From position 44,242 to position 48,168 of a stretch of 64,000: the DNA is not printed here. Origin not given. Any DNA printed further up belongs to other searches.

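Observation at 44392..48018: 1208-aa secreted mosaic protein built from several families of short reiterated peptide motifs: the best candidate for something undescribed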

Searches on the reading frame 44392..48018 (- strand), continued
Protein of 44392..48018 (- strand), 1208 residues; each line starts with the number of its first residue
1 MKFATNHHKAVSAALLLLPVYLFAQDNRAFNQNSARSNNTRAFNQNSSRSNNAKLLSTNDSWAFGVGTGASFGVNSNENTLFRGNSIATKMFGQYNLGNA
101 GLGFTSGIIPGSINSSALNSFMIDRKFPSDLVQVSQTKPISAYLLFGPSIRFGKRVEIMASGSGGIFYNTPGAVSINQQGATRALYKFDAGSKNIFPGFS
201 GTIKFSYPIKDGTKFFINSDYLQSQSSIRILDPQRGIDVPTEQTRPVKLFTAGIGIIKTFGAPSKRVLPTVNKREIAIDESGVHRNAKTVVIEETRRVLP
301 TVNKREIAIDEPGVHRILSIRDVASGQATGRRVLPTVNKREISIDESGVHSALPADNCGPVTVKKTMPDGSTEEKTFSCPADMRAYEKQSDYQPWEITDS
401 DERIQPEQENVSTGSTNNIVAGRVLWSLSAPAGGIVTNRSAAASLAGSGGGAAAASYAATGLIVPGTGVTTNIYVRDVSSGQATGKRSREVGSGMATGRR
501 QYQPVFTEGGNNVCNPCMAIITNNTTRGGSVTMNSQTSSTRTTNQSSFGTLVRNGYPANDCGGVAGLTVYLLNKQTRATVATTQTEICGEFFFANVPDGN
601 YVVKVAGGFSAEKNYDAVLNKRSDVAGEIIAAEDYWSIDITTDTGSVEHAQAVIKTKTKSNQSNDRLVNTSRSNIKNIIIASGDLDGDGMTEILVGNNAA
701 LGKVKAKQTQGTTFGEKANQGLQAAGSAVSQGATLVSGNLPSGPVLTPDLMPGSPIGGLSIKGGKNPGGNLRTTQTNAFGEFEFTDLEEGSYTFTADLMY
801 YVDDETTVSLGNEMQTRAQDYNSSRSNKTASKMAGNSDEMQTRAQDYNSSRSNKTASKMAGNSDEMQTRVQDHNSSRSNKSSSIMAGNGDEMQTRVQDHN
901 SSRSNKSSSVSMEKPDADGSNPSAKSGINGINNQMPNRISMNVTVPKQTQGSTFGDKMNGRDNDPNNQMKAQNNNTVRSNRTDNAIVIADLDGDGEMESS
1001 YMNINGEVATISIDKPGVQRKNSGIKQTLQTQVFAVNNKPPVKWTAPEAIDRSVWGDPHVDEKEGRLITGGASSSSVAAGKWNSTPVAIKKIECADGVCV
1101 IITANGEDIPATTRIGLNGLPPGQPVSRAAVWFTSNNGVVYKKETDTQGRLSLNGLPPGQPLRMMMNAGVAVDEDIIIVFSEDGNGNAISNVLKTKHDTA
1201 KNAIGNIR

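Call 61: search_protein_representatives(alignment_id=A2)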
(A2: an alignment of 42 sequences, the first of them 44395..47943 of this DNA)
Query: 42 sequences, 1157 profile positions. Proteins with E-value up to 0.001 (for the whole library): 10365; up to 1e-10: 2935; up to 1e-30: 520. The best 150 are listed.
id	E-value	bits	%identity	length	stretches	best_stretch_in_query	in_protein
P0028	0.0e+00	1492.8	-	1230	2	354-1157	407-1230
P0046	0.0e+00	1382.0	-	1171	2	7-757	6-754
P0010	0.0e+00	1368.3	-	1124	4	742-1157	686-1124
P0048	0.0e+00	1322.9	-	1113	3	25-954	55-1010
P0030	0.0e+00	1284.3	-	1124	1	42-1156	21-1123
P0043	0.0e+00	1284.3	-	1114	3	5-374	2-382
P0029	0.0e+00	1253.2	-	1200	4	7-781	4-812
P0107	0.0e+00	1248.5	-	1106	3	446-934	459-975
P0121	0.0e+00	1204.1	-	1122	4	6-951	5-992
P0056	0.0e+00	1176.1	-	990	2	2-639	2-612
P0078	0.0e+00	1175.1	-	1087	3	34-944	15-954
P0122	0.0e+00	1173.6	-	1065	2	4-911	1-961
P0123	0.0e+00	1158.1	-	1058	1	6-986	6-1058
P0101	0.0e+00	1153.4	-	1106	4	27-844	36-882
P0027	0.0e+00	1118.6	-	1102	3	742-1157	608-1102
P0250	3.8e-67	243.7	-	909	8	741-933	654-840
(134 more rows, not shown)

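Call 63: search_solved_structures(query=P0250, max_evalue=10, show_alignments=4)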
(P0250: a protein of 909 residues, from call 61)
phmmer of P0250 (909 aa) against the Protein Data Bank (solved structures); distinct sequences matched with E-value up to 10: 4.
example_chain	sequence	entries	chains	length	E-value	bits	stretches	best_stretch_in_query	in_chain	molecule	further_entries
1wkq_A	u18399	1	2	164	0.15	13.5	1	596-635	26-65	Guanine deaminase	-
1tiy_A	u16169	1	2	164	0.15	13.5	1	596-635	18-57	Guanine deaminase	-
3he1_A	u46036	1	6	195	0.21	12.9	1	372-397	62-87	Major exported Hcp3 protein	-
3i47_A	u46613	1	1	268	1.2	10.5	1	625-708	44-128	Enoyl CoA hydratase/isomerase (Crotonase)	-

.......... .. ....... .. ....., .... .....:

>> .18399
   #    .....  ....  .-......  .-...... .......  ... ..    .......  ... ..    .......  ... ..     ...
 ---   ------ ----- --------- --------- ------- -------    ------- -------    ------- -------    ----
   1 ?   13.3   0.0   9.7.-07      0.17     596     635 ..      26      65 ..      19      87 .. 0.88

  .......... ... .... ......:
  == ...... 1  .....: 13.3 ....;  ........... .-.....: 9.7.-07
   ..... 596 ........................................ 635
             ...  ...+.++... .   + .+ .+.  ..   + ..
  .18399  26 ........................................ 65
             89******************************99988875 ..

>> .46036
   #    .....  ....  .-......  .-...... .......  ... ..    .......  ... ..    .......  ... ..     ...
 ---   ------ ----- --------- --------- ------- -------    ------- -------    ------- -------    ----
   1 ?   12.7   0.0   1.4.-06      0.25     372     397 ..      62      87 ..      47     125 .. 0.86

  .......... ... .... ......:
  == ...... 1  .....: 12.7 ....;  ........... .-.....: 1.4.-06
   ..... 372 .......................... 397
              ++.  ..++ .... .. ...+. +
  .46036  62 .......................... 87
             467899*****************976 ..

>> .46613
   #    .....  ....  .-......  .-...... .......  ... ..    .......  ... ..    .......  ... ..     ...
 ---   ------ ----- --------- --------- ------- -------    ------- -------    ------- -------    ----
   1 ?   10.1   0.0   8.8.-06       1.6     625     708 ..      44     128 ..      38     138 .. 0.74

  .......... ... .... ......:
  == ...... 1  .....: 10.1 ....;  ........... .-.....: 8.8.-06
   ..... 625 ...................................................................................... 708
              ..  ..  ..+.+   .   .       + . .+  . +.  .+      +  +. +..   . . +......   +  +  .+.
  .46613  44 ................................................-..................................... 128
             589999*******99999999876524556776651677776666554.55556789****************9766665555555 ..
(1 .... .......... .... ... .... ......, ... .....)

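Call 80: list_cluster_members(proteins=[P0383, P0405, P0400, P0280, P0117, P0089])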
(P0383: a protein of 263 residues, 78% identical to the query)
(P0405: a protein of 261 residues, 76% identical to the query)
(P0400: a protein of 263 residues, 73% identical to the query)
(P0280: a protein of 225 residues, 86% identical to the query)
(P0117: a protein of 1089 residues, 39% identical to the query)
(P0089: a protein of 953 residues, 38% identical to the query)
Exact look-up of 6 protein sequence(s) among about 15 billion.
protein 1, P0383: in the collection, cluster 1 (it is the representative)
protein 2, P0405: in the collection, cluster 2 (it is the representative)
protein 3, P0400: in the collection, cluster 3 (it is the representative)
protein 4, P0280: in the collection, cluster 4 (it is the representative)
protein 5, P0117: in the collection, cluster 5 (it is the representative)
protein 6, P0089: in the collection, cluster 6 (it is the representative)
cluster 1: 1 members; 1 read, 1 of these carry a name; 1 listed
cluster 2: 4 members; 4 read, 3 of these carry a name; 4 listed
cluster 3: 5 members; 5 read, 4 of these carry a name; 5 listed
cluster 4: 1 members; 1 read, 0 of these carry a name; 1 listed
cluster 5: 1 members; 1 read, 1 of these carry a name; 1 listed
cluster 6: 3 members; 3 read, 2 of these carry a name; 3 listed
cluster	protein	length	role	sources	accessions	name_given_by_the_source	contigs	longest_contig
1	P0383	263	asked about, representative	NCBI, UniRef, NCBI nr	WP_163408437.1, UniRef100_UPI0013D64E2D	hypothetical protein [Flavobacterium ajazii] | hypothetical protein n=1 Tax=Flavobacterium ajazii TaxID=2692318 RepID=UPI0013D64E2D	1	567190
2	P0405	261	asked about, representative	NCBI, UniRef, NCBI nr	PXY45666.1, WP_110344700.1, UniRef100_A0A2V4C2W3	hypothetical protein [Flavobacterium hydrophilum] | Uncharacterized protein n=1 Tax=Flavobacterium hydrophilum TaxID=2211445 ...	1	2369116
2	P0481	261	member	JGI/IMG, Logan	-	hypothetical protein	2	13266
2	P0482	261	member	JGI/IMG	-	hypothetical protein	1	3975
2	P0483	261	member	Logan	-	-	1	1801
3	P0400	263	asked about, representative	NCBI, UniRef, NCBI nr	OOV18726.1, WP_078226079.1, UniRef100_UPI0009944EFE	hypothetical protein [Flavobacterium sp. LM4] | hypothetical protein n=1 Tax=Flavobacterium sp. LM4 TaxID=1938609 RepID=UPI0009944EFE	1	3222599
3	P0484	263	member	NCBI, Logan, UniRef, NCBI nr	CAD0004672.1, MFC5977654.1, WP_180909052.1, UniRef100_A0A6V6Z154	hypothetical protein [Flavobacterium salmonis] | Uncharacterized protein n=1 Tax=Flavobacterium salmonis TaxID=2654844 ...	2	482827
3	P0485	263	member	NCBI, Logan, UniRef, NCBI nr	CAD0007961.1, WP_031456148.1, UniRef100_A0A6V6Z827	hypothetical protein [Flavobacterium chungangense] | Uncharacterized protein n=1 Tax=Flavobacterium chungangense TaxID=554283 ...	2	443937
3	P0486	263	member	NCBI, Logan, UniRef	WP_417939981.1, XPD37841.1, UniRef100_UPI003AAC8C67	hypothetical protein [Flavobacterium sp. RS13.1] | hypothetical protein n=1 Tax=Flavobacterium sp. RS13.1 TaxID=3400345 RepID=UPI003AAC8C67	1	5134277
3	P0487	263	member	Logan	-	-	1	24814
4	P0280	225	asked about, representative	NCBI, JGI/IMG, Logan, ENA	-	-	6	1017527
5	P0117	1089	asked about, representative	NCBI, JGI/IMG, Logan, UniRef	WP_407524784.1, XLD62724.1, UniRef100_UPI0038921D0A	hypothetical protein PDL71_02375 [Lacibacter sp. MH-610] | hypothetical protein n=1 Tax=Lacibacter sp. MH-610 TaxID=3020883 RepID=UPI0038921D0A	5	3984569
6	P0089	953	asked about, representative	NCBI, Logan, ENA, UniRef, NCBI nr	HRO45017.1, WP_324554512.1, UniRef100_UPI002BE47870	hypothetical protein [Agriterribacter sp.] | hypothetical protein n=1 Tax=Agriterribacter sp. TaxID=2821509 RepID=UPI002BE47870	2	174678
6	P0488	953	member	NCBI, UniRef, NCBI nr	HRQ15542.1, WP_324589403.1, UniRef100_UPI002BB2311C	MAG TPA: hypothetical protein PL085_00590 [Agriterribacter sp.] | hypothetical protein n=1 Tax=Agriterribacter sp. TaxID=2821509 RepID=UPI002BB2311C | hypothetical protein [Agriterribacter sp.]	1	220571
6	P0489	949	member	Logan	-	-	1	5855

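Call 91: search_protein_families(library=ncbifam, proteins=[P0003, P0011, P0022, P0024, P0036, P0046, P0076, P0117], max_evalue=1)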
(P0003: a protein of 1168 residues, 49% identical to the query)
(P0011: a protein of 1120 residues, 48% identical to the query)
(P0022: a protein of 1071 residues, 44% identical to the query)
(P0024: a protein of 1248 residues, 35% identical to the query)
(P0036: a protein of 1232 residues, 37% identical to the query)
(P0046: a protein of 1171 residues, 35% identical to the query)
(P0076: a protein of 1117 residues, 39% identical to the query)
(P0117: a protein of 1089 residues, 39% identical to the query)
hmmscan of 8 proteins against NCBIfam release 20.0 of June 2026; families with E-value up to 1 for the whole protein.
P0003 (1168 aa): 2 families
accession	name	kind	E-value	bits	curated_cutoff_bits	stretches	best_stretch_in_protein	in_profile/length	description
NF058648.1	ECF_sub_HI1622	equivalog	0.00084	19.4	100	1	538-584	36-82/180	NikL family nickel/cobalt ECF transporter subunit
TIGR04183.1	Por_Secre_tail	domain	0.029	14.3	23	1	543-584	20-60/72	T9SS type A sorting domain-containing protein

P0011 (1120 aa): 0 families

P0022 (1071 aa): 2 families
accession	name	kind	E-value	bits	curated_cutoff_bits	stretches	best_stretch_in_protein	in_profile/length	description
NF058648.1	ECF_sub_HI1622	equivalog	0.0087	16.1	100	1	502-546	37-81/180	NikL family nickel/cobalt ECF transporter subunit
TIGR04183.1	Por_Secre_tail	domain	0.22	11.5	23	1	488-546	4-59/72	T9SS type A sorting domain-containing protein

P0024 (1248 aa): 1 family
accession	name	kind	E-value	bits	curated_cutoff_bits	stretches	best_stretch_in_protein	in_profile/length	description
TIGR04183.1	Por_Secre_tail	domain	0.38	10.8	23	0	582-629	22-62/72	T9SS type A sorting domain-containing protein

P0036 (1232 aa): 3 families
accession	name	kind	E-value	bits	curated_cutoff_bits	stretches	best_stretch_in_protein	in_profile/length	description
NF058648.1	ECF_sub_HI1622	equivalog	8.4e-06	25.9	100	1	870-916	34-80/180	NikL family nickel/cobalt ECF transporter subunit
NF058592.1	GxPGS_dom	subfamily_domain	0.057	13.5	45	0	886-916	31-65/65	PGS family Ig-like domain-containing protein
NF050087.1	Lsa25.6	equivalog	0.18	11.4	150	0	760-831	80-154/196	Lsa25.6 family adhesin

P0046 (1171 aa): 3 families
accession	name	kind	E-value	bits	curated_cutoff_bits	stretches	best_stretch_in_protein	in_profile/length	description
NF058648.1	ECF_sub_HI1622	equivalog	0.00051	20.1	100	0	829-880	29-81/180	NikL family nickel/cobalt ECF transporter subunit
NF033751.1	pallilysin_like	subfamily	0.0053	15.6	150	1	668-743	16-94/385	pallilysin-related adhesin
NF046077.1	LPS_M949_RS01915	subfamily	0.031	14.2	60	1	700-738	50-87/154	M949_RS01915 family surface polysaccharide biosynthesis protein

P0076 (1117 aa): 1 family
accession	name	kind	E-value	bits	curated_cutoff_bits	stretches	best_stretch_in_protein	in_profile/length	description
NF040734.1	CC-COOH_SaoC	equivalog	0.0073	16.1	80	1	754-839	41-125/148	Cys-Cys-COOH (seleno)protein SaoC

P0117 (1089 aa): 1 family
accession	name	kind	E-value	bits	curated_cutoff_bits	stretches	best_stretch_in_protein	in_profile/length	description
NF047328.1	OMP_TP0733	subfamily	0.49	9.7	130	1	6-77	4-76/202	TP0733 family outer membrane beta-barrel protein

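Call 93: search_solved_structures(query=window:44395-48018:-, max_evalue=10, show_alignments=5)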
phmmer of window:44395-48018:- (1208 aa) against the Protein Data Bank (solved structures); distinct sequences matched with E-value up to 10: 5.
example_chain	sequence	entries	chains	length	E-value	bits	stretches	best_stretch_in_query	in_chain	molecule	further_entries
3irp_X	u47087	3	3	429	0.0034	18.4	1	558-627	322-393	Uro-adherence factor A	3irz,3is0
3is1_X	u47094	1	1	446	0.0036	18.4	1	558-627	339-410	Uro-adherence factor A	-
8snb_1l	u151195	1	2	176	0.1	13.6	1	515-595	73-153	Tex26(LOC100888047)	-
4v4c_B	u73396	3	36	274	0.83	10.5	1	765-798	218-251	Pyrogallol hydroxytransferase small subunit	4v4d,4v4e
3jct_r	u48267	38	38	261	1.5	9.7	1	830-914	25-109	Ribosome biogenesis protein NSA2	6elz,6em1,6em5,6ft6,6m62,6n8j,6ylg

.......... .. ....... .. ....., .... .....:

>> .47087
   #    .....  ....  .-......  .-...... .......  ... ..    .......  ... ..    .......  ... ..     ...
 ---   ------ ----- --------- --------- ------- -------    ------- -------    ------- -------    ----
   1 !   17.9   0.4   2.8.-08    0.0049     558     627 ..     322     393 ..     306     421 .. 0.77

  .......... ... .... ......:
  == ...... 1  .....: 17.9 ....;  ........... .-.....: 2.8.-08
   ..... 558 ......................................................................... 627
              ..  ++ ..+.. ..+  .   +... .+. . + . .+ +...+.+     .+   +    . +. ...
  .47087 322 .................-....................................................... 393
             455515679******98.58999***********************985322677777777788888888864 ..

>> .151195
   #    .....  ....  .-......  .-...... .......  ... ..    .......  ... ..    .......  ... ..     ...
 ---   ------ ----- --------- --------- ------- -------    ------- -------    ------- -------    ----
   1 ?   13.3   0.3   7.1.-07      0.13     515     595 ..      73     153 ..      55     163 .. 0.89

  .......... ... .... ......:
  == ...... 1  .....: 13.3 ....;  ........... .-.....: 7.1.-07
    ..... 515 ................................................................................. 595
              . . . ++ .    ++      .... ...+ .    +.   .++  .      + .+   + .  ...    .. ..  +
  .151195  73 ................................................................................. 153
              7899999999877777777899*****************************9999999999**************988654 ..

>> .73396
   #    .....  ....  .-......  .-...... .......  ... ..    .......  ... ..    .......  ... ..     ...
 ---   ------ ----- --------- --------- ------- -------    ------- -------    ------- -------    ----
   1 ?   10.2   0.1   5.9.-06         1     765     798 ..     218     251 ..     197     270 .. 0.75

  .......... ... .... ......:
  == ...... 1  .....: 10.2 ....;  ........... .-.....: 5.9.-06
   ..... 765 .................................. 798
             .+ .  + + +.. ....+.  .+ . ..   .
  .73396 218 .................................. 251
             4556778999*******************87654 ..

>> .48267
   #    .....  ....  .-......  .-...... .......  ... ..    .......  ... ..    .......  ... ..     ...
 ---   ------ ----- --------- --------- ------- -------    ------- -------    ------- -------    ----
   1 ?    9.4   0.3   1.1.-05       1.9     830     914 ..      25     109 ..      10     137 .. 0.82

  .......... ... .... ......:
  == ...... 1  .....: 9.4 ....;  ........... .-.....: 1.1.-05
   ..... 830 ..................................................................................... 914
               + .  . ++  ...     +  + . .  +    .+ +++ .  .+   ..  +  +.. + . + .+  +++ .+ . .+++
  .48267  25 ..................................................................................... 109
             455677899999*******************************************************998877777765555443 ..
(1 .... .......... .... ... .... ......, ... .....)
